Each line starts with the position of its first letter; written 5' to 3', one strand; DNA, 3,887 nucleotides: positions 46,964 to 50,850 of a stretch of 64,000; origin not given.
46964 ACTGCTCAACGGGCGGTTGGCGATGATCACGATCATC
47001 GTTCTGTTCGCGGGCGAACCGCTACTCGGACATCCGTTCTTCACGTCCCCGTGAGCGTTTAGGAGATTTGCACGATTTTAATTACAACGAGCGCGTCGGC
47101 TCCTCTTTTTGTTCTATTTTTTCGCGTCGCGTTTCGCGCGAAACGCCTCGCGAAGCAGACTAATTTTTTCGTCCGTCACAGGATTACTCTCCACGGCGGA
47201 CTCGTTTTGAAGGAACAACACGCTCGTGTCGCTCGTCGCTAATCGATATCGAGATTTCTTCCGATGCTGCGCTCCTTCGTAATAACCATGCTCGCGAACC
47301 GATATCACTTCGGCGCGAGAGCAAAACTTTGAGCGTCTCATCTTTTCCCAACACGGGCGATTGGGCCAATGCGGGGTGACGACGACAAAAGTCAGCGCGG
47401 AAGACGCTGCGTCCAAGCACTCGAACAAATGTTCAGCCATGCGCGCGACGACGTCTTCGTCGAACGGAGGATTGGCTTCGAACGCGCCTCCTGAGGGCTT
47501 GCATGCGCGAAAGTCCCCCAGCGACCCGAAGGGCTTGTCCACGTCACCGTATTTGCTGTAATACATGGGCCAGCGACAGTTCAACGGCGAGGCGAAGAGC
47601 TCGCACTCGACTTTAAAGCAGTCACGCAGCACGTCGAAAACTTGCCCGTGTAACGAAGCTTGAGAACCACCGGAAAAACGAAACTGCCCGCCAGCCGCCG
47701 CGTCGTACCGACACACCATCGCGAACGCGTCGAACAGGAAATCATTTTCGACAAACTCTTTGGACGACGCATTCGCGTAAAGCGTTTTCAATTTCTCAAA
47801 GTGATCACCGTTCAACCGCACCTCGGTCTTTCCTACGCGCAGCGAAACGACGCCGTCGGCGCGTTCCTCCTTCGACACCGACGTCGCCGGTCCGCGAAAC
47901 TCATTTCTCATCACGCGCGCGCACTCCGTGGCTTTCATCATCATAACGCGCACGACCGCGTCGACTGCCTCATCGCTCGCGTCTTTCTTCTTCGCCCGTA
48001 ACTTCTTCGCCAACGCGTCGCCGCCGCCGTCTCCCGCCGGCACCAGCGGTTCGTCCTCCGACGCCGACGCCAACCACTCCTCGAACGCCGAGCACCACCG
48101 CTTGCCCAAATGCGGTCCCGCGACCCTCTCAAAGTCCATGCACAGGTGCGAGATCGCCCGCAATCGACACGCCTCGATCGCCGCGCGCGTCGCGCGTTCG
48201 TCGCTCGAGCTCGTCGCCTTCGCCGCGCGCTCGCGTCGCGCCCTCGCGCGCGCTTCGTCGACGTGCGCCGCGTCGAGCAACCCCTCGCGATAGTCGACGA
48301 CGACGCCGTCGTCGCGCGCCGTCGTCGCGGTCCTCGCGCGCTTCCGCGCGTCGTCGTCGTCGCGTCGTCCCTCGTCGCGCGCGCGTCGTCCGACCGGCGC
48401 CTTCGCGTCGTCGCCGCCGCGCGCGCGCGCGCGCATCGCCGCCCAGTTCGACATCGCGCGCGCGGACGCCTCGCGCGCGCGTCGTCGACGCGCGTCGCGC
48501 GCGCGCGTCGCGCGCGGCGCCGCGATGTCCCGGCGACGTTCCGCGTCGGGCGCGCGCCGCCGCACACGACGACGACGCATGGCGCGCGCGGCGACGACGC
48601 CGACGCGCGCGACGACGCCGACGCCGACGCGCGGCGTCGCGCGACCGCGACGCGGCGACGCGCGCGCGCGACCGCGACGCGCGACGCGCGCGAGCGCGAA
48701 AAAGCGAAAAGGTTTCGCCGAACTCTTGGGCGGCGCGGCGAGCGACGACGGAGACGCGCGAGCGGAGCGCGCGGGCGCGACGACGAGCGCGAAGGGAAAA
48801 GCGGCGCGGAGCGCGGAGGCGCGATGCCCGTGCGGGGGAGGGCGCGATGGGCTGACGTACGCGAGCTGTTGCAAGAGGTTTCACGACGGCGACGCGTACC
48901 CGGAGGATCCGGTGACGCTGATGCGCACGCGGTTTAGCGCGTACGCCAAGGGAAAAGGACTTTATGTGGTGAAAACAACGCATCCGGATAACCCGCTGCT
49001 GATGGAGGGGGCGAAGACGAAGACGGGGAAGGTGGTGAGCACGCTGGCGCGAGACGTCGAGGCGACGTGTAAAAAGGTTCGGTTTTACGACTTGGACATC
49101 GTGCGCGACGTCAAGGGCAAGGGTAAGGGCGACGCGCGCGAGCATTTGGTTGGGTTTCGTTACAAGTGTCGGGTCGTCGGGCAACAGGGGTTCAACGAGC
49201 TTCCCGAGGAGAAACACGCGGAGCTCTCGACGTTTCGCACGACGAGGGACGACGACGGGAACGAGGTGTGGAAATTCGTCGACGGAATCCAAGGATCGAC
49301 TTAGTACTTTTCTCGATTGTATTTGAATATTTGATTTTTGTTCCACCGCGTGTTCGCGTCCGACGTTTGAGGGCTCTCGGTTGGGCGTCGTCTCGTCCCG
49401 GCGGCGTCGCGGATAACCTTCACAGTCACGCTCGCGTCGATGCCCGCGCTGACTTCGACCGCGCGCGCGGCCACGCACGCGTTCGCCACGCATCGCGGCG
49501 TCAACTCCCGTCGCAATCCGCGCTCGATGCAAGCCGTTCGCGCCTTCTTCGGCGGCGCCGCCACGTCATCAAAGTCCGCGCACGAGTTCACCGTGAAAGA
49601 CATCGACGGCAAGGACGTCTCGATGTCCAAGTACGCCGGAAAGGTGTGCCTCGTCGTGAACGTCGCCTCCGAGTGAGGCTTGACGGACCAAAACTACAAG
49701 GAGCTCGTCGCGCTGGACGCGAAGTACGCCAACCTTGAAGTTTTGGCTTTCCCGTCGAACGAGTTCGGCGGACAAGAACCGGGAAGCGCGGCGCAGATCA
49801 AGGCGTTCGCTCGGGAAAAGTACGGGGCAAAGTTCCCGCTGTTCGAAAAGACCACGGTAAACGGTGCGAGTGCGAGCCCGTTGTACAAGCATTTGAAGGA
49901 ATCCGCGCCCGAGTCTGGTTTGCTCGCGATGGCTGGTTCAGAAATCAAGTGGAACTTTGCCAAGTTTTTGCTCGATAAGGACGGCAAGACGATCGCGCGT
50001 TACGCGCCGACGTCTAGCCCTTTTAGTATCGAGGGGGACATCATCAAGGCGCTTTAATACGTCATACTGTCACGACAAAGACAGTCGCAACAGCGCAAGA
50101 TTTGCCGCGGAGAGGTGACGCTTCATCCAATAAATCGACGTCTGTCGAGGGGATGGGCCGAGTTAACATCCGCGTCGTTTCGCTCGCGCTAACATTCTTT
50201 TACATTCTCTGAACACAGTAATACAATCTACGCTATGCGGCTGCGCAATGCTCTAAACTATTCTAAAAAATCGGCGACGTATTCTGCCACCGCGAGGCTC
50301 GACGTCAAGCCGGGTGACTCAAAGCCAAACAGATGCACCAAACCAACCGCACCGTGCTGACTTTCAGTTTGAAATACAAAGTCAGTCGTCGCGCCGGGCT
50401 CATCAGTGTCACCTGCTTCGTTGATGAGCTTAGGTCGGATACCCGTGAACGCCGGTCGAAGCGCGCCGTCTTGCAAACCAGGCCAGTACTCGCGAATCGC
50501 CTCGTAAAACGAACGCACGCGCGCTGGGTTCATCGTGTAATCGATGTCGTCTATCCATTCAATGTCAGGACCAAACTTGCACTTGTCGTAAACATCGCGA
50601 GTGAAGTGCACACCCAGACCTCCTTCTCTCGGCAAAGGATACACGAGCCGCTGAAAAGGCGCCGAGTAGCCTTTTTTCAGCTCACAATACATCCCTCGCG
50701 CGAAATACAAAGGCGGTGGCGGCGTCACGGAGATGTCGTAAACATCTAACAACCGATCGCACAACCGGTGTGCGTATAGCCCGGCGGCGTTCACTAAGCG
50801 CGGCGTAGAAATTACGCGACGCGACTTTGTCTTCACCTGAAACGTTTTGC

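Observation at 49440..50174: Selenoprotein GPX with in-frame UGA and a plausible type-II SECIS; the Sec elongation factor gene is in the same window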

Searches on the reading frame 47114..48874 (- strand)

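Call 38: search_protein_families(library=pfam, proteins=[window:47114-48874:-], max_evalue=0.00001)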
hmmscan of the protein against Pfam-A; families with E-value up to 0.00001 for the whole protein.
window:47114-48874:- (586 aa): 1 family
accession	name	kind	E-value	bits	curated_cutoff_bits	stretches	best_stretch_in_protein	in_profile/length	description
PF12237.13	PCIF1_WW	-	2.6e-59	200.2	31.1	1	361-534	1-176/176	Phosphorylated CTD interacting factor 1 WW domain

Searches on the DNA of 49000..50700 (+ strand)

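Call 4: search_rna_families(source=window, start=49000, end=50700, threshold=evalue, max_evalue=10, show_alignments=5)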
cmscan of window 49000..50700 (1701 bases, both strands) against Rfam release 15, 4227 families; matches with E-value up to 10: 1.
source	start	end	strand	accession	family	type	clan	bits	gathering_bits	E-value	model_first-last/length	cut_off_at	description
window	50415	50462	+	RF00186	SNORD101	Gene; snRNA; snoRNA; CD-box;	CL00074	19.7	47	1.1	1-73/73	no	Small nucleolar RNA SNORD101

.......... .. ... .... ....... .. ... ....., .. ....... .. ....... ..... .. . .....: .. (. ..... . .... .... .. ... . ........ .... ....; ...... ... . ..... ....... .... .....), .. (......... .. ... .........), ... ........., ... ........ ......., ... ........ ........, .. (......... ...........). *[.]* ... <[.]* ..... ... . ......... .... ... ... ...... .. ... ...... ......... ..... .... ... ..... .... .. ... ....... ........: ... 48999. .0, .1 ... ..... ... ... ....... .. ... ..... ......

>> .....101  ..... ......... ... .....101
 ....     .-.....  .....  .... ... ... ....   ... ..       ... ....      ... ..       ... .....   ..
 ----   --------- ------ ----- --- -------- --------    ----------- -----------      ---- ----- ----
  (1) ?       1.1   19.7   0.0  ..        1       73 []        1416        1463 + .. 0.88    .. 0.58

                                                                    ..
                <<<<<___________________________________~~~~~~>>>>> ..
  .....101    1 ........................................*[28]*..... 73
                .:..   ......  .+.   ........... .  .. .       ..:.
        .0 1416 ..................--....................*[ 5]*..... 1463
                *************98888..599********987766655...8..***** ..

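Call 24: search_rna_families(source=window, start=50090, end=50190, threshold=evalue, max_evalue=10, show_alignments=3)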
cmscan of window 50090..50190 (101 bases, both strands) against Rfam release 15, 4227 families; matches with E-value up to 10: 0.
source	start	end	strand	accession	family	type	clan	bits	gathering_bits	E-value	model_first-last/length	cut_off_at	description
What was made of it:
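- Rfam finds no SECIS (calls 4, 24).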

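Call 28: build_rna_model(alignment_id=A2, structure=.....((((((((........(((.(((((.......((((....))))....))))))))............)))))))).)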
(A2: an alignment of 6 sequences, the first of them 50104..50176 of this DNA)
Model R1 built from alignment A2 (6 sequences, 82 columns); structure: as given.
model positions 76; base pairs 20; branch points 0; effective number of sequences 3.22; information 0.744 bits per position. Calibrated on 0.2 Mb of random sequence (short: E-values are rough).
structure used (alignment columns):
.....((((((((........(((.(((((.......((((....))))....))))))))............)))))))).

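Call 29: search_with_rna_model(model_id=R1, sources=[window, L001, L007, L008, L009, L010, L011, L012, L013], max_evalue=10, make_alignment=true, show_alignments=8)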
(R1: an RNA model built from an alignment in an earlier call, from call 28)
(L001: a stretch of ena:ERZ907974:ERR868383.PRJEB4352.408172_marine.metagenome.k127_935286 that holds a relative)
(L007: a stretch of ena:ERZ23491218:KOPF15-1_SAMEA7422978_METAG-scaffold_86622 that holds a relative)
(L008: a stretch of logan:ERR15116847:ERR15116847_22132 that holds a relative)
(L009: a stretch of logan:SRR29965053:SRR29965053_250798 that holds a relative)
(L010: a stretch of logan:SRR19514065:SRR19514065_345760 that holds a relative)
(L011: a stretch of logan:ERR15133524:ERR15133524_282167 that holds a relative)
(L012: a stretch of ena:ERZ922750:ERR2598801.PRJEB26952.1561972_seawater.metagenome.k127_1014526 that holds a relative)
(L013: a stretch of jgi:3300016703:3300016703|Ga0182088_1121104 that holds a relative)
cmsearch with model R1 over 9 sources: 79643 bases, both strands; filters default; matches with E-value up to 10: 10.
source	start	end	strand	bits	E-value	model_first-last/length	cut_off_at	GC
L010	910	982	+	92.5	3.6e-21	1-76/76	no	0.66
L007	1143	1216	+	87.6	6.7e-20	1-76/76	no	0.64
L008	1146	1219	+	86.5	1.3e-19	1-76/76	no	0.66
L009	487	560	+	86.5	1.3e-19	1-76/76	no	0.66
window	50099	50177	+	83.6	7.2e-19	1-76/76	no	0.57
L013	468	546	+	78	1.9e-17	1-76/76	no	0.56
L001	3422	3499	+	72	6.4e-16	1-76/76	no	0.6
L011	679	757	+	48.6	6.7e-10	1-76/76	no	0.46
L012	460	508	+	21.9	0.0046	1-47/76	3'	0.55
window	12615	12661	+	13.4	0.72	1-76/76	no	0.74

Alignment A3: 10 matches aligned to the model, 92 columns, each read 5' to 3' on its own strand. Consensus structure (alignment columns), stored with it:
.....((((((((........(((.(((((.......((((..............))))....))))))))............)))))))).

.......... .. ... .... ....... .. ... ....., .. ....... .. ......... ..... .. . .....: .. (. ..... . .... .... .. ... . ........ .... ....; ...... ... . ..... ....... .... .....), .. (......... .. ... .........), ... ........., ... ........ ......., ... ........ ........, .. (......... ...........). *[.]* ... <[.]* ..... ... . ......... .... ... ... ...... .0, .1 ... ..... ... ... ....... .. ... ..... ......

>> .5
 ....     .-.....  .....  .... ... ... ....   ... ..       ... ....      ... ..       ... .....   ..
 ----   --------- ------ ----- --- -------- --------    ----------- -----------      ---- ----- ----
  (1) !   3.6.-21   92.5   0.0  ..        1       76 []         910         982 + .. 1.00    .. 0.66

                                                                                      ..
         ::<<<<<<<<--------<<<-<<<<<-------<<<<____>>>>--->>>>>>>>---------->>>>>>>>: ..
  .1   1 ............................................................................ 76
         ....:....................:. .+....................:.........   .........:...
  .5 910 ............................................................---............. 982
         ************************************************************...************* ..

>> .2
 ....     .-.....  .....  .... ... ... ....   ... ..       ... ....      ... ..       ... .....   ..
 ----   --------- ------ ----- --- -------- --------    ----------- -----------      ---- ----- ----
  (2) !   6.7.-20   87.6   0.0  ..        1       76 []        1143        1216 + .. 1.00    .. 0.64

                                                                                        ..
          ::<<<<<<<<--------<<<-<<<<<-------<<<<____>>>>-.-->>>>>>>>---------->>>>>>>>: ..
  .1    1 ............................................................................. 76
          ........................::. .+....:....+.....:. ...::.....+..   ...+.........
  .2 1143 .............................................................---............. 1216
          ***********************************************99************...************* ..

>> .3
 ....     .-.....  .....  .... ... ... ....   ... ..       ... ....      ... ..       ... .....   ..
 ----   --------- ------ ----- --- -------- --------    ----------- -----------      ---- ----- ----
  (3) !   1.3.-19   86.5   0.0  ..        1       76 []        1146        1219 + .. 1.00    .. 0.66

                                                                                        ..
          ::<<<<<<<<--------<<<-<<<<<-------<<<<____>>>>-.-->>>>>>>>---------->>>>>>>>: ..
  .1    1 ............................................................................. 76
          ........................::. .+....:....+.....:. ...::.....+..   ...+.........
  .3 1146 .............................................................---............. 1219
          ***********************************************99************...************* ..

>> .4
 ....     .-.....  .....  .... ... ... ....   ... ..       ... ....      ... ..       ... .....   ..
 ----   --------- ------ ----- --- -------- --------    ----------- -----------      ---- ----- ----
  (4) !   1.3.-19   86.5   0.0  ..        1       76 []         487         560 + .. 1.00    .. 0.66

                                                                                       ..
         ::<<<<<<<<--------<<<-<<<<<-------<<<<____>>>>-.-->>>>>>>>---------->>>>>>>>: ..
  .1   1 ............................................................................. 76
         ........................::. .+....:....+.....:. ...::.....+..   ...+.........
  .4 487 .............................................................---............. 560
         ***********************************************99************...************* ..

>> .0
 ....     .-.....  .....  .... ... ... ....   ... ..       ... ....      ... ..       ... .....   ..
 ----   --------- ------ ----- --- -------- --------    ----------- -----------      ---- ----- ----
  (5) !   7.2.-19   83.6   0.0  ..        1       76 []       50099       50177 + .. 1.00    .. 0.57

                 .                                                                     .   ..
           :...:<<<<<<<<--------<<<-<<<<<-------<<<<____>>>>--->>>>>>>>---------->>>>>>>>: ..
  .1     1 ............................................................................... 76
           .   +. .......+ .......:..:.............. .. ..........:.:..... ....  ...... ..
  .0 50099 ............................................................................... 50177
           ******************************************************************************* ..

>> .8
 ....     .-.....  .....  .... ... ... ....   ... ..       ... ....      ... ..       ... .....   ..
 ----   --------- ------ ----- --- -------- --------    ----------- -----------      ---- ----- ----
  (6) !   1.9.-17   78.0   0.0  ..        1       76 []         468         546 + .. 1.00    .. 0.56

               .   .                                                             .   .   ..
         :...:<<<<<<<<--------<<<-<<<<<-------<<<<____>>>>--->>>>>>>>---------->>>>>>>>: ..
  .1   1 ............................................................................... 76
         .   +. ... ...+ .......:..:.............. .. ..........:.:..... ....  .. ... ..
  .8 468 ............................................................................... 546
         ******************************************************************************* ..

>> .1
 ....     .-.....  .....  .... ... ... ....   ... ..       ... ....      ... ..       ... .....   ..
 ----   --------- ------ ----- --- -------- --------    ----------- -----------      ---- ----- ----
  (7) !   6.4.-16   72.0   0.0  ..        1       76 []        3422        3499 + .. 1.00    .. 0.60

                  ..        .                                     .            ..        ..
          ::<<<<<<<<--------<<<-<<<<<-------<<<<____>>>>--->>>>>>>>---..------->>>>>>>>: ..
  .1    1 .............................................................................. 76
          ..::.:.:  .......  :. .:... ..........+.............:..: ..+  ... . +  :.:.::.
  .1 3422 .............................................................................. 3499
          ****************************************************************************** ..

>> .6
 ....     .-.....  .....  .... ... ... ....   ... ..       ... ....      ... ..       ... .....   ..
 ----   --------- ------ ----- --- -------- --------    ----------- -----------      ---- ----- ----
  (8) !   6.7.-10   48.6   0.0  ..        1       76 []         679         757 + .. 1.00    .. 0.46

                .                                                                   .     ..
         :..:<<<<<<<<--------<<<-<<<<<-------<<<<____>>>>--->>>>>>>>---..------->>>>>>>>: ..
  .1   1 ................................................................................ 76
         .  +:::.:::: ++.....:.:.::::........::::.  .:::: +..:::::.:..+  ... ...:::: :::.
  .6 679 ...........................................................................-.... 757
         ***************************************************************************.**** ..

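Call 31: search_with_rna_model(model_id=R1, sources=[window, L001, L007, L008, L010, L011, L013], max_evalue=0.0001, make_alignment=true)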
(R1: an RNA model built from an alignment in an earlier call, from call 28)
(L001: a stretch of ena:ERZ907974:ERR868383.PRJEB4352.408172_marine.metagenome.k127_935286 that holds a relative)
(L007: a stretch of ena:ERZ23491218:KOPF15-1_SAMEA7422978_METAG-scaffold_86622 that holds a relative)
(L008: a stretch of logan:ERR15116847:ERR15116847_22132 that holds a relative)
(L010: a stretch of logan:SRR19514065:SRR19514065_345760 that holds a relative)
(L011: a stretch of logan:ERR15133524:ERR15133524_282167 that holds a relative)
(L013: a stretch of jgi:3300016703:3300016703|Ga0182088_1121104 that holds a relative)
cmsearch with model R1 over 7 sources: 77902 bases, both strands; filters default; matches with E-value up to 0.0001: 7.
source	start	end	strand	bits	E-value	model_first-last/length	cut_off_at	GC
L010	910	982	+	92.5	3.5e-21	1-76/76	no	0.66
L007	1143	1216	+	87.6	6.6e-20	1-76/76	no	0.64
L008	1146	1219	+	86.5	1.3e-19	1-76/76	no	0.66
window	50099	50177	+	83.6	7e-19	1-76/76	no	0.57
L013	468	546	+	78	1.8e-17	1-76/76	no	0.56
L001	3422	3499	+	72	6.3e-16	1-76/76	no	0.6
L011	679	757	+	48.6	6.5e-10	1-76/76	no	0.46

Alignment A4: 7 matches aligned to the model, 82 columns, each read 5' to 3' on its own strand. Consensus structure (alignment columns), stored with it:
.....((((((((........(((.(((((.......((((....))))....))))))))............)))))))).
